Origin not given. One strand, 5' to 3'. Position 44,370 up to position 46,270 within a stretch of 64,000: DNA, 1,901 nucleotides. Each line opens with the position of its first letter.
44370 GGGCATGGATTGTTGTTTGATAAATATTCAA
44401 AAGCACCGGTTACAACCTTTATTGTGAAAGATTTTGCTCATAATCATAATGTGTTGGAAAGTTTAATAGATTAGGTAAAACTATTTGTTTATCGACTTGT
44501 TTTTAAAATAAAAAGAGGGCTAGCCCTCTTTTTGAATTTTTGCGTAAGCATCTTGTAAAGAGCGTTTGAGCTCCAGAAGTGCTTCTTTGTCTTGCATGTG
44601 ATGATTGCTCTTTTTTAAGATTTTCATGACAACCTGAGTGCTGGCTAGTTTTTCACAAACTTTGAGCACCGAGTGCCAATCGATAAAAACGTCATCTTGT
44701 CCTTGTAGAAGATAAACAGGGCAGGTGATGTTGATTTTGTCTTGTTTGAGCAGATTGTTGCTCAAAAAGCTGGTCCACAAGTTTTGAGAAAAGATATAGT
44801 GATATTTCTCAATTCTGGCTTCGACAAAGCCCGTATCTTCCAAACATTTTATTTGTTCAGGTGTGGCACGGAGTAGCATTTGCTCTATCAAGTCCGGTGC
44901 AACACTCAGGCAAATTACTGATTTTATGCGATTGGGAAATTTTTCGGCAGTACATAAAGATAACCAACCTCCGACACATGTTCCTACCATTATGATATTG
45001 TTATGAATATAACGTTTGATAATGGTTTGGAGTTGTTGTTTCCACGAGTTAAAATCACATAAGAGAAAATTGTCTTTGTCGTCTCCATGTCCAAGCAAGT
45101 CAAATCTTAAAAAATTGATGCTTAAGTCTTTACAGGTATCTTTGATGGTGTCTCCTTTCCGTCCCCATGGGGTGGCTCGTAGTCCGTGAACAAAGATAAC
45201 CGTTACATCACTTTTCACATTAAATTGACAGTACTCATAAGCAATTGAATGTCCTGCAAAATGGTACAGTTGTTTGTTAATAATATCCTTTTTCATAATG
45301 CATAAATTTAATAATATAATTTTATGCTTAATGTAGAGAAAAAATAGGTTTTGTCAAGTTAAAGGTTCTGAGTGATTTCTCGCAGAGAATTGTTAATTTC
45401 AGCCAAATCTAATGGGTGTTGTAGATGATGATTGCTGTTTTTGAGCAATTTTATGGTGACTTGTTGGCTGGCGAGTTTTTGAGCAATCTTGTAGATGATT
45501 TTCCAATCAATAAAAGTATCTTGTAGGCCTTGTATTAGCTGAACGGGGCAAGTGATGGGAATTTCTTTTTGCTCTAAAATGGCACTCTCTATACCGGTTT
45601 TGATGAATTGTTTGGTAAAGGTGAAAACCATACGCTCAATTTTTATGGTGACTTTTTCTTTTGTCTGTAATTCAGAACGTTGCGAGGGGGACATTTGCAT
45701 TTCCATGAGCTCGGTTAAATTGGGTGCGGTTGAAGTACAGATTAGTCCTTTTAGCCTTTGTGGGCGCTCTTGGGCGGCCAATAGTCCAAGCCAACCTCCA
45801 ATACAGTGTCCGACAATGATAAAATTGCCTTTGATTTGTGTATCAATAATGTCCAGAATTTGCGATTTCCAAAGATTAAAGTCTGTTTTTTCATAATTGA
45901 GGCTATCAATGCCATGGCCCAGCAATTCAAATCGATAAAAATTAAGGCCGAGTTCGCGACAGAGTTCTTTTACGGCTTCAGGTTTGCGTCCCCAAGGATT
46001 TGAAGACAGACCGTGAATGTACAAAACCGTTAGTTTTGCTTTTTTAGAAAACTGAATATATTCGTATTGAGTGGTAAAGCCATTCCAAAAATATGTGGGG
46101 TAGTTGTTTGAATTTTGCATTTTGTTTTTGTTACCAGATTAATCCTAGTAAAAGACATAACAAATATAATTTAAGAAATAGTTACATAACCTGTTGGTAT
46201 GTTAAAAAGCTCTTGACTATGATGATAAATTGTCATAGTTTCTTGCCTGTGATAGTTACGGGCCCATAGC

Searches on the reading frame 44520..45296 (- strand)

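Call 82: search_protein_families(library=pfam, proteins=[window:44520-45296:-], max_evalue=0.001)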
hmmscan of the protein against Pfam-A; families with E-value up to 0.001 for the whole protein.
window:44520-45296:- (258 aa): 4 families
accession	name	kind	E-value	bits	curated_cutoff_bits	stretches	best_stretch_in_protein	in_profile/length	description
PF00561.26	Abhydrolase_1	-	1.7e-11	44.7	25.8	1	32-138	2-111/245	alpha/beta hydrolase fold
PF12146.15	Hydrolase_4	-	2.3e-08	34.1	27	1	31-140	5-117/239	Serine aminopeptidase, S33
PF12697.13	Abhydrolase_6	-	2.6e-06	28.7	26.3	1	33-136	1-99/217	Alpha/beta hydrolase family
PF01738.24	DLH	-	2.8e-05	24.3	21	0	96-128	94-125/217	Dienelactone hydrolase family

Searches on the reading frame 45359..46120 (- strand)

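Call 82: search_protein_families(library=pfam, proteins=[window:45359-46120:-], max_evalue=0.001)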
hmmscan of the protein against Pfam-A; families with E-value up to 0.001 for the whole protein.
window:45359-46120:- (253 aa): 4 families
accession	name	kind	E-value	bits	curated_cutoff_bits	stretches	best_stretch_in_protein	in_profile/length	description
PF00561.26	Abhydrolase_1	-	1.8e-13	51.1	25.8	1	31-140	2-114/245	alpha/beta hydrolase fold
PF12146.15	Hydrolase_4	-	4.7e-12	46.2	27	1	27-158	2-134/239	Serine aminopeptidase, S33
PF12697.13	Abhydrolase_6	-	6.2e-08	34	26.3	1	32-133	1-97/217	Alpha/beta hydrolase family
PF01738.24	DLH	-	2.1e-05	24.7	21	0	95-127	94-125/217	Dienelactone hydrolase family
